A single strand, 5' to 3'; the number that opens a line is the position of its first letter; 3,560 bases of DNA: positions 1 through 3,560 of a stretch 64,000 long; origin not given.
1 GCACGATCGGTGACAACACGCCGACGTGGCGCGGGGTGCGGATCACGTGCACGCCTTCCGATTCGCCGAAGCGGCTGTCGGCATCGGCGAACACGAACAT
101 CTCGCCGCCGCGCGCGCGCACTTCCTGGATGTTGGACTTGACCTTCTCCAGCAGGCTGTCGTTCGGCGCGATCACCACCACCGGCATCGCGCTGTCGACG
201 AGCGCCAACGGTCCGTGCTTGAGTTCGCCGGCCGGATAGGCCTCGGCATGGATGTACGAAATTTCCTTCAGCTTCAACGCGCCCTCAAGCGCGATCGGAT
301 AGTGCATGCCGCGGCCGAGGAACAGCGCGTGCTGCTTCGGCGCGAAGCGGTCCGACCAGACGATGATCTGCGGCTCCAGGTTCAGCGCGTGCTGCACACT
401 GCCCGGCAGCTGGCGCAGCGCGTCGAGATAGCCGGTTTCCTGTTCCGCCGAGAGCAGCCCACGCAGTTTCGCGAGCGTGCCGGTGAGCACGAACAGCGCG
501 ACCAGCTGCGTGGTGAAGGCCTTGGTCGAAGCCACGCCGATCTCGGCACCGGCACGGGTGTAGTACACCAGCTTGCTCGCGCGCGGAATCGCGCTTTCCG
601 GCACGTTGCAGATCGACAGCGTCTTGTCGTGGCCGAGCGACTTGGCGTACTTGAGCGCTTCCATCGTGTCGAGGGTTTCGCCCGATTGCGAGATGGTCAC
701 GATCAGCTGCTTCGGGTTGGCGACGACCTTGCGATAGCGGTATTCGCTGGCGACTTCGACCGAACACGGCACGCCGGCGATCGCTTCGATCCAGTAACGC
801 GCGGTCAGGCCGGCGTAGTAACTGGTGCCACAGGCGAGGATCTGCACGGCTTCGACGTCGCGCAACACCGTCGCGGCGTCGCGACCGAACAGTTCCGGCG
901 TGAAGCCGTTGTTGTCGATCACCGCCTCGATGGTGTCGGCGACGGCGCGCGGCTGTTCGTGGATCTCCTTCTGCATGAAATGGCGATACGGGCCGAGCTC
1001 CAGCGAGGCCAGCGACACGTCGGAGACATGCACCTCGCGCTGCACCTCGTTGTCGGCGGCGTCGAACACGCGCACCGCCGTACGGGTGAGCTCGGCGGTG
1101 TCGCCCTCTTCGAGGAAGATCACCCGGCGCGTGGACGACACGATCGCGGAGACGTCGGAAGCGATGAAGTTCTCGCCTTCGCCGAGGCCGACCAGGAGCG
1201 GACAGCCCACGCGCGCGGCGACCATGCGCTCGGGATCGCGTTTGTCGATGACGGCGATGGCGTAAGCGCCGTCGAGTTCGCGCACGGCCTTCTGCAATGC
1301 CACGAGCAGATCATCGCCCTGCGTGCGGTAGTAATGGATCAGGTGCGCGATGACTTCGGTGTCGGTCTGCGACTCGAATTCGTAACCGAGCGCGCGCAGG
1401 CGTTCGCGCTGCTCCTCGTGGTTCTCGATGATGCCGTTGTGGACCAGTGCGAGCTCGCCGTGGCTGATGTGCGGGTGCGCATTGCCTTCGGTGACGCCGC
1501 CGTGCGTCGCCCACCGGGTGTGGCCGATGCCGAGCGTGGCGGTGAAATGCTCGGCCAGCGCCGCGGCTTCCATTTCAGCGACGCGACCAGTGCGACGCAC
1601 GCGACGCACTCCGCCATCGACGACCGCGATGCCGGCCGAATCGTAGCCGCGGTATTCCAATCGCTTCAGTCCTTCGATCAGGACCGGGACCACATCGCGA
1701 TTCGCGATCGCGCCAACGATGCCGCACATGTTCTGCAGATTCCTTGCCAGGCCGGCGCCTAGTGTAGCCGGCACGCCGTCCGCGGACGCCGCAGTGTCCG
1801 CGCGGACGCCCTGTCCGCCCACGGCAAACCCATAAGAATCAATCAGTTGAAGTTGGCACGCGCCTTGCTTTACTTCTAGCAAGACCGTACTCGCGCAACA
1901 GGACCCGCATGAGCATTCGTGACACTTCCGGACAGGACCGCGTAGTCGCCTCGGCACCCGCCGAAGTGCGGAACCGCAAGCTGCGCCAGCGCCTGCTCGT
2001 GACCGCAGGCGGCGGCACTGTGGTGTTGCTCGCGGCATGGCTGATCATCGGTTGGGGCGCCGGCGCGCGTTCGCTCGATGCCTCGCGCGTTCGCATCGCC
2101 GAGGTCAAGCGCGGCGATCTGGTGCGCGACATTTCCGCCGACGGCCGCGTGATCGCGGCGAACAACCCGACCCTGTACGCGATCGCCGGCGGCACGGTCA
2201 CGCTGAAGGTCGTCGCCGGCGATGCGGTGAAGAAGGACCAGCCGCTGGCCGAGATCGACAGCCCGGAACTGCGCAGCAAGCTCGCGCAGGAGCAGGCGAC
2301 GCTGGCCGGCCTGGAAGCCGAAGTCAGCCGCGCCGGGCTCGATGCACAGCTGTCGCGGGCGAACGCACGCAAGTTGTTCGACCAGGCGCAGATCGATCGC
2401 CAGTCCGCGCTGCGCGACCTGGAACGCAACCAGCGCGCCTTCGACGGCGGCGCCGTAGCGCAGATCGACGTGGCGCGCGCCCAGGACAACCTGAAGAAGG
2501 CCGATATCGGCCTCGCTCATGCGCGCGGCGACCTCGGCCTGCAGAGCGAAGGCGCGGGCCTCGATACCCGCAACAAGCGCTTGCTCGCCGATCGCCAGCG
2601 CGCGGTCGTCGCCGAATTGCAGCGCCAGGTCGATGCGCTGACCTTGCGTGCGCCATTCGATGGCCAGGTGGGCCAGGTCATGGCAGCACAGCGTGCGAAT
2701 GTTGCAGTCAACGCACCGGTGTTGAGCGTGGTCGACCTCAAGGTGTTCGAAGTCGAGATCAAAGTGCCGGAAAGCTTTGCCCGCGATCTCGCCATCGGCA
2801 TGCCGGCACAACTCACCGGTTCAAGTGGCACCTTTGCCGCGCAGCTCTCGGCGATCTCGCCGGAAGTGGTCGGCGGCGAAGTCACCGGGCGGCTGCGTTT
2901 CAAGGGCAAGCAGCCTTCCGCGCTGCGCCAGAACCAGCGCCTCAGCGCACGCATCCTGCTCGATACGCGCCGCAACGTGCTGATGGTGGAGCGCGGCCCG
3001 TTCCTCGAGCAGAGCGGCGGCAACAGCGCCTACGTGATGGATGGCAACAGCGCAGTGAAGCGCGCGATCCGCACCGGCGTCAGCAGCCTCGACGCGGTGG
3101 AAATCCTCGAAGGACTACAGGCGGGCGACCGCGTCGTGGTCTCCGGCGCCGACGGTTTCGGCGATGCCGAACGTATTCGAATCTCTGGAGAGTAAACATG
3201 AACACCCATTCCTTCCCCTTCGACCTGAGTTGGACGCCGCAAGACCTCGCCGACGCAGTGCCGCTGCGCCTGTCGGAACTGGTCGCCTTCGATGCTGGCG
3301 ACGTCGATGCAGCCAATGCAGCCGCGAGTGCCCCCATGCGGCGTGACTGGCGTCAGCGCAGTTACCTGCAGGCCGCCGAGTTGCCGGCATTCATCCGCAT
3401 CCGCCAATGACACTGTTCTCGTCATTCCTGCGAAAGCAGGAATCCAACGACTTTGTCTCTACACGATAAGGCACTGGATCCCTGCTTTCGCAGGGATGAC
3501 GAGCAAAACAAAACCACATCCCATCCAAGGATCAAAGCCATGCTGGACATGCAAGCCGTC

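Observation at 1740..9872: Self-contained sigma-54-driven tripartite ABC efflux cassette with its own enhancer-binding protein and kinase, inserted between glmU and glmS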

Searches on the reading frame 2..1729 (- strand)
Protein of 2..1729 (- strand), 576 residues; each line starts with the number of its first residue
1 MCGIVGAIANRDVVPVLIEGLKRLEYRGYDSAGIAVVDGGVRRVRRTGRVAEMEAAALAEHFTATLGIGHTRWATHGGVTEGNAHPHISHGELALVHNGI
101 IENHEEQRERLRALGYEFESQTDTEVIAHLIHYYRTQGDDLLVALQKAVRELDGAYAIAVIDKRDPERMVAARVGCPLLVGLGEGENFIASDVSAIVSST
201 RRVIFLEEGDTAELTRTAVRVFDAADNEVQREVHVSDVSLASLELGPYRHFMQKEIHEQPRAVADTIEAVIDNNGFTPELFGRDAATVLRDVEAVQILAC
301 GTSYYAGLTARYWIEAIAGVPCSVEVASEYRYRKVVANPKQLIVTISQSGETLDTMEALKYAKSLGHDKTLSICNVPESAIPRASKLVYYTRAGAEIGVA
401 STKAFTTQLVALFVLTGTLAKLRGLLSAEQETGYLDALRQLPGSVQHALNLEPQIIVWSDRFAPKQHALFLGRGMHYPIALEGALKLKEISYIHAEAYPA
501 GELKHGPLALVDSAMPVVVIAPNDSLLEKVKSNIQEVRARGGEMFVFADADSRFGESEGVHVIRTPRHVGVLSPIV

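Call 7: search_protein_families(library=pfam, proteins=[window:2-1729:-])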
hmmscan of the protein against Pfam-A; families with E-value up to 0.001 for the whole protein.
window:2-1729:- (576 aa): 3 families
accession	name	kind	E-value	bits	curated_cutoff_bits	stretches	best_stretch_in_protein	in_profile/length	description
PF01380.27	SIS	-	7.7e-50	168.5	25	2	289-413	2-126/131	SIS domain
PF13522.11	GATase_6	-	6.2e-22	78.5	27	1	61-177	7-115/130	Glutamine amidotransferase domain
PF13537.11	GATase_7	-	9.5e-17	61.6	25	1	80-196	9-121/123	Glutamine amidotransferase domain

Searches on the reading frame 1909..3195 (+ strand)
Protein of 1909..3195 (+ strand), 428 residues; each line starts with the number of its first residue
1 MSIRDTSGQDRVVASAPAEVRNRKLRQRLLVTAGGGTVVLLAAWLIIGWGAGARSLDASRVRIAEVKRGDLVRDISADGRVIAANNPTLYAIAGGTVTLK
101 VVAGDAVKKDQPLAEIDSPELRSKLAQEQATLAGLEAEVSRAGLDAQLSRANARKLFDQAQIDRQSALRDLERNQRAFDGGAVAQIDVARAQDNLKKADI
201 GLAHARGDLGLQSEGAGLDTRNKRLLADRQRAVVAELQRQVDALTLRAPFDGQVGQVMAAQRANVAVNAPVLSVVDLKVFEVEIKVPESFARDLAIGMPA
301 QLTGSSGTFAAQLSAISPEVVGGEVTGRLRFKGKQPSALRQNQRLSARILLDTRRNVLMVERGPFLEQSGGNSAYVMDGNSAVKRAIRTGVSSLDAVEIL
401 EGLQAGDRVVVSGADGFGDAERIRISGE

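Call 7: search_protein_families(library=pfam, proteins=[window:1909-3195:+])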
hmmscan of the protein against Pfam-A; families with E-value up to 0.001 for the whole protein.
window:1909-3195:+ (428 aa): 2 families
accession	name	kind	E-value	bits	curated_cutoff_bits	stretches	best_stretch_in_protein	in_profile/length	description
PF13437.12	HlyD_3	-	2.5e-12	47.9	22.2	1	245-336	1-96/106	HlyD family secretion protein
PF16576.10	HlyD_D23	-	2.5e-10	40.4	30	1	96-332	30-200/214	Barrel-sandwich domain of CusB or HlyD membrane-fusion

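Call 20: search_protein_families(library=ncbifam, proteins=[window:1909-3195:+], max_evalue=0.00001)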
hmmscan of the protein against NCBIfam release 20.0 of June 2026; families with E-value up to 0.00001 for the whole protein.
window:1909-3195:+ (428 aa): 11 families
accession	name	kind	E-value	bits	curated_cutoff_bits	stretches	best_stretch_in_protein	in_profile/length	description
TIGR01730.1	RND_mfp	subfamily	3.4e-36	124.8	94.9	2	218-425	109-321/322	efflux RND transporter periplasmic adaptor subunit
TIGR00999.1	8a0102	subfamily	1.9e-20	73.1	319.3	1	104-414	1-267/271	CzcB/NccB family metal efflux transporter periplasmic adaptor subunit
NF008606.0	PRK11578.1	equivalog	2.1e-16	60.1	342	1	45-414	18-365/371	macrolide transporter subunit MacA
NF008589.1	PRK11556.1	equivalog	3.8e-16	59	391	2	327-425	289-387/392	MdtA/MuxA family multidrug efflux RND transporter periplasmic adaptor subunit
TIGR00998.1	8a0101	subfamily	1.6e-13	50.3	390.8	1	84-353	41-316/334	EmrA/EmrK family multidrug efflux transporter periplasmic adaptor subunit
NF007785.0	PRK10476.1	equivalog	1.9e-09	36.8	376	1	89-301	52-266/347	multidrug transporter subunit MdtN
NF038010.1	ABC_adapt_DarC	equivalog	7.7e-08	31.5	450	1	167-419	154-410/417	darobactin export ABC transporter periplasmic adaptor subunit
TIGR03794.1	NHLM_micro_HlyD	equivalog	2.8e-07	29.8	156.2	1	89-169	61-143/421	NHLP bacteriocin system secretion protein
NF033138.2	RND-peri-MexC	equivalog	5.3e-06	25.8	625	0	369-422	314-368/375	MexC family multidrug efflux RND transporter periplasmic adaptor subunit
NF007362.0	PRK09859.1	equivalog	5.8e-06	25.7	738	0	345-414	289-360/385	multidrug transporter subunit MdtE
NF002939.0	PRK03598.1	equivalog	7.3e-06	25.4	393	0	93-254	52-215/332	secretion protein HlyD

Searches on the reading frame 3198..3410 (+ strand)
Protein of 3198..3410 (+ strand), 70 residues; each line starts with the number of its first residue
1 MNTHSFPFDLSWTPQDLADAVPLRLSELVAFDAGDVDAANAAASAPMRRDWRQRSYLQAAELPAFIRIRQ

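Call 7: search_protein_families(library=pfam, proteins=[window:3198-3410:+])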
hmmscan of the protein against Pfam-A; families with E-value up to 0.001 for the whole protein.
window:3198-3410:+ (70 aa): 0 families

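Call 20: search_protein_families(library=ncbifam, proteins=[window:3198-3410:+], max_evalue=0.00001)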
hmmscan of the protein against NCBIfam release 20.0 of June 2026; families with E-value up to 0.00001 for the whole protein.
window:3198-3410:+ (70 aa): 0 families

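Call 38: find_homologous_proteins(query=window:3198-3410:+, max_evalue=0.01)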
Query window:3198-3410:+ (70 aa): 36 proteins with E <= 0.01 among 37 candidates.
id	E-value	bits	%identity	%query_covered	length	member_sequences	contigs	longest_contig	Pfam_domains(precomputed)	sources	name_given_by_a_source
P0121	1.6e-35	137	91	100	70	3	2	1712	-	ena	-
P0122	1.0e-34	135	90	100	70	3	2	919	-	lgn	-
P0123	3.0e-27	111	74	97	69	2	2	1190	-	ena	-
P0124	2.2e-26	108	74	97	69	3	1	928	-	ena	-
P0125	1.2e-25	106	71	100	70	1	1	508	-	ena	-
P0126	2.1e-24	102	70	96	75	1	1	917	-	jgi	jgi:hypothetical protein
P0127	3.1e-24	102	71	97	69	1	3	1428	-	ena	-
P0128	1.4e-23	99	68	100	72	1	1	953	-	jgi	jgi:hypothetical protein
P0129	7.7e-23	97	66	100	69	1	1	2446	-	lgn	-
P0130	6.8e-21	91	68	99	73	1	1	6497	-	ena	-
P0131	7.0e-17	78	57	97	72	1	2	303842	-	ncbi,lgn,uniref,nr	ncbi:hypothetical protein [Vulcaniibacterium tengchongense]|uniref:Uncharacterized protein n=1 Tax=V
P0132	5.8e-16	75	61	91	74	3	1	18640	-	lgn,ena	-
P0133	3.0e-14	70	62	91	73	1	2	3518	-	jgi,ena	-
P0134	4.5e-14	69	61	91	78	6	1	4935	-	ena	-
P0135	1.3e-13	68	62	100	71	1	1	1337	-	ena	-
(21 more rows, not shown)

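Call 45: predict_structure(alignment_id=A1)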
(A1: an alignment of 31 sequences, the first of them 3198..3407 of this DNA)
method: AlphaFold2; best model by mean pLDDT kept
length: 70 residues; sequences in the alignment: 31
mean_pLDDT: 58.8   pTM: 0.22
mean pLDDT of the five models: 58.8, 58.3, 57.8, 57.7, 57.7
residues with pLDDT >= 90: 0; 70-90: 10; 50-70: 56; < 50: 4
segments of 3 or more residues with pLDDT < 50: none
pLDDT, mean of each block of 10 residues (from residue 1): 59 72 56 54 55 56 59
secondary structure, 60 per line:
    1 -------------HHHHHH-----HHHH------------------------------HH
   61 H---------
elements in order: H14-19 H25-28

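Call 86: search_protein_representatives(alignment_id=A1)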
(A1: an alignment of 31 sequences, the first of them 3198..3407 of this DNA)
Query: 31 sequences, 69 profile positions. Proteins with E-value up to 0.001 (for the whole library): 148; up to 1e-10: 76; up to 1e-30: 0. The best 148 are listed.
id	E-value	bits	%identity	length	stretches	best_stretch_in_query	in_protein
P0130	3.0e-27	110.7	-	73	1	4-69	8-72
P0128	9.2e-26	106.0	-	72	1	1-69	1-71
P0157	1.0e-24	102.7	-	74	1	4-69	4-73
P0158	8.9e-22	93.2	-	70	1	1-69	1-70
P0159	3.5e-20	88.1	-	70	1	1-69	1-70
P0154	4.1e-20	87.9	-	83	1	5-68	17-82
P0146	3.0e-19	85.1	-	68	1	1-69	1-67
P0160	4.2e-19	84.7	-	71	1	1-69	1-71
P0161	4.3e-18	81.4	-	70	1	1-69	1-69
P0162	1.4e-17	79.8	-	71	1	1-69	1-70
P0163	2.3e-17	79.1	-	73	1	1-69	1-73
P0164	2.5e-17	79.0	-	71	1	1-69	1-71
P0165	5.4e-17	77.9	-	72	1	1-69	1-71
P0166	1.7e-16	76.3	-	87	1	1-69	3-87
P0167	1.9e-16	76.1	-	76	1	1-69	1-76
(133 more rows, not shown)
